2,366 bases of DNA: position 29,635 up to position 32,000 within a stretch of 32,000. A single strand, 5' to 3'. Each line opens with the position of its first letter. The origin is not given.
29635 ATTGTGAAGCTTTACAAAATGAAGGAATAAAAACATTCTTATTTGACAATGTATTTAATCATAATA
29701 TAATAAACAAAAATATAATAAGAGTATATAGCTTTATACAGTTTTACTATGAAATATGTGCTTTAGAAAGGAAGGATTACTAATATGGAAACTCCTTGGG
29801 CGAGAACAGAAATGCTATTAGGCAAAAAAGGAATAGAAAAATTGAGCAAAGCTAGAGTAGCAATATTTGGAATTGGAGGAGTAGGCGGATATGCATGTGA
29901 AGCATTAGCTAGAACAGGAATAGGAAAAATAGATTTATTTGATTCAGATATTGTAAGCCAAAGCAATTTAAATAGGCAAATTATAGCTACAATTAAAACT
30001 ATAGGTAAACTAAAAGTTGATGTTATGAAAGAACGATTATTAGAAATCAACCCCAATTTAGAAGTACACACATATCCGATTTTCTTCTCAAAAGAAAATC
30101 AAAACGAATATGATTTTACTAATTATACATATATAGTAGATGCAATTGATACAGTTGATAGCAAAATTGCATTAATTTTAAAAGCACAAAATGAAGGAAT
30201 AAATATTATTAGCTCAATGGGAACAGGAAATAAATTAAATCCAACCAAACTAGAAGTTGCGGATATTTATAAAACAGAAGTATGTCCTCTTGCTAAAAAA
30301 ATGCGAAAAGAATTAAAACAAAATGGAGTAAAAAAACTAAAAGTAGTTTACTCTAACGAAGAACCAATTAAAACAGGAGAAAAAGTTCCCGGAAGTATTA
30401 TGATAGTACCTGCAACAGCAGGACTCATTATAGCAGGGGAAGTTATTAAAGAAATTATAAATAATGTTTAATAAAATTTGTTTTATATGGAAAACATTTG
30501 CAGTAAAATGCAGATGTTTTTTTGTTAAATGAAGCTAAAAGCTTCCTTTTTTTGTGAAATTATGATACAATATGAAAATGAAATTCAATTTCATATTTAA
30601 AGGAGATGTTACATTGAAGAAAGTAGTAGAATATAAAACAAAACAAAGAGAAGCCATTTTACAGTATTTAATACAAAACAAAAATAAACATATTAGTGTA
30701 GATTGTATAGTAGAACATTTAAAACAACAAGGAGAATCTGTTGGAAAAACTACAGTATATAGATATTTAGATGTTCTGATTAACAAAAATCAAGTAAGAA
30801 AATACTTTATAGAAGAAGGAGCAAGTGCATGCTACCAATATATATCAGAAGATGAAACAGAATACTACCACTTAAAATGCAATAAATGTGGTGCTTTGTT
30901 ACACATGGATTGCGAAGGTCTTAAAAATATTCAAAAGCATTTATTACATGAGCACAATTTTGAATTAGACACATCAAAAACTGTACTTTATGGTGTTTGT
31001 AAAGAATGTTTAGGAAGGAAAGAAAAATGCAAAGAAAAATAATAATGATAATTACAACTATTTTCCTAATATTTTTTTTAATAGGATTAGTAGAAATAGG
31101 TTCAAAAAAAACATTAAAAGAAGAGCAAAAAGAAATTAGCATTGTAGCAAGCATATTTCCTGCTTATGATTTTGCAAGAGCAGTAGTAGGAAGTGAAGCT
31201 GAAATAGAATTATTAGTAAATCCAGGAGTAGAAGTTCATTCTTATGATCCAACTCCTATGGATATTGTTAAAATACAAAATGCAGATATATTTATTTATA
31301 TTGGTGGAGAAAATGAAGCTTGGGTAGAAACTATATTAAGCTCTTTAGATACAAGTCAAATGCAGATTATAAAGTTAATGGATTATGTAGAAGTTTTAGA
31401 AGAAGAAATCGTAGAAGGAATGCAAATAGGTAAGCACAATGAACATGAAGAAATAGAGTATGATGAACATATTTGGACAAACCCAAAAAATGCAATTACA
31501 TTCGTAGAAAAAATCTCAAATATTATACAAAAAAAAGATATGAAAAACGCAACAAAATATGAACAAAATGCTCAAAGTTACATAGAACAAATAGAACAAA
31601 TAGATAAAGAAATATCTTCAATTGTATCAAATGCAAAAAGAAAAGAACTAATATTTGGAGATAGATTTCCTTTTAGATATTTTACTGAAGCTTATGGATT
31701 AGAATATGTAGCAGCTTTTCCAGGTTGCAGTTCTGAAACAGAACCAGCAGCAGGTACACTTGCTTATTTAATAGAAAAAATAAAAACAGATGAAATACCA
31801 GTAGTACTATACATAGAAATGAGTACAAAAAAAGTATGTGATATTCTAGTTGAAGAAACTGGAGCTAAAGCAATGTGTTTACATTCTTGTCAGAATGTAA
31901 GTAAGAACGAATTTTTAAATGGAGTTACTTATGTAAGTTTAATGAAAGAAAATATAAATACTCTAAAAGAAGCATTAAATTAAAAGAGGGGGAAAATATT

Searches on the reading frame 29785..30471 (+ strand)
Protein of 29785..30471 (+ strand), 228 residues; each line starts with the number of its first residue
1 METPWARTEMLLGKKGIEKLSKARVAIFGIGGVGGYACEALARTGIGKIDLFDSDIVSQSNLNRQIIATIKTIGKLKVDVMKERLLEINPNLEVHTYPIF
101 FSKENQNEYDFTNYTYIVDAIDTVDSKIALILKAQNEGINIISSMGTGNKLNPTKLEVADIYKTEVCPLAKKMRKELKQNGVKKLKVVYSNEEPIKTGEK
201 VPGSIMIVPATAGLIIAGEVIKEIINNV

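Call 9: search_protein_families(library=pfam, proteins=[window:29785-30471:+], max_evalue=0.001)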
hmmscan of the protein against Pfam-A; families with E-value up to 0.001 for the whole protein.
window:29785-30471:+ (228 aa): 1 family
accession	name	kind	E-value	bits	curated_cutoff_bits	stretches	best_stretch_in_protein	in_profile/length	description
PF00899.27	ThiF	-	3.3e-41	141.4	28.1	1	11-225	9-203/238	ThiF family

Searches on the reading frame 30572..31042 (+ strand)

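Call 9: search_protein_families(library=pfam, proteins=[window:30572-31042:+], max_evalue=0.001)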
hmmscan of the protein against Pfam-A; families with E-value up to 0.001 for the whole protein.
window:30572-31042:+ (156 aa): 2 families
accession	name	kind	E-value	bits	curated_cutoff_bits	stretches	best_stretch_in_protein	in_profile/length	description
PF01475.25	FUR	-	1.1e-19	71.2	23.1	1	23-137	7-118/121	Ferric uptake regulator family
PF07106.19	TBPIP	-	0.00017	21.9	22.8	1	27-75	4-48/62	TBPIP/Hop2 winged helix domain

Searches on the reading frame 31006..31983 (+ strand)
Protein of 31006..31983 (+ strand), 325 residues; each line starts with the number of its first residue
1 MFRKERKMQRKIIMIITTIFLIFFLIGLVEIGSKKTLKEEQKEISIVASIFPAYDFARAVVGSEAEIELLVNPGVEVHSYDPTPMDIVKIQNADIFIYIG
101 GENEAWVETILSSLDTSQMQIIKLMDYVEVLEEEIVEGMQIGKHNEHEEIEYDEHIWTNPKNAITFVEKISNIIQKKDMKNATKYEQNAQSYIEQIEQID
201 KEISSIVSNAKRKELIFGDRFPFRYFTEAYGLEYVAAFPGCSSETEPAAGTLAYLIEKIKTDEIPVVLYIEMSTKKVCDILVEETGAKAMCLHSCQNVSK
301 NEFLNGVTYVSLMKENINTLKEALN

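Call 9: search_protein_families(library=pfam, proteins=[window:31006-31983:+], max_evalue=0.001)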
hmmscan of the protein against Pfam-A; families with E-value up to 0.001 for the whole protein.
window:31006-31983:+ (325 aa): 1 family
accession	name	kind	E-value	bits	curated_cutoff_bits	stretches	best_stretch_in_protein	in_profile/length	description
PF01297.22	ZnuA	-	3.6e-73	246.7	29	1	46-323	1-263/263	Zinc-uptake complex component A periplasmic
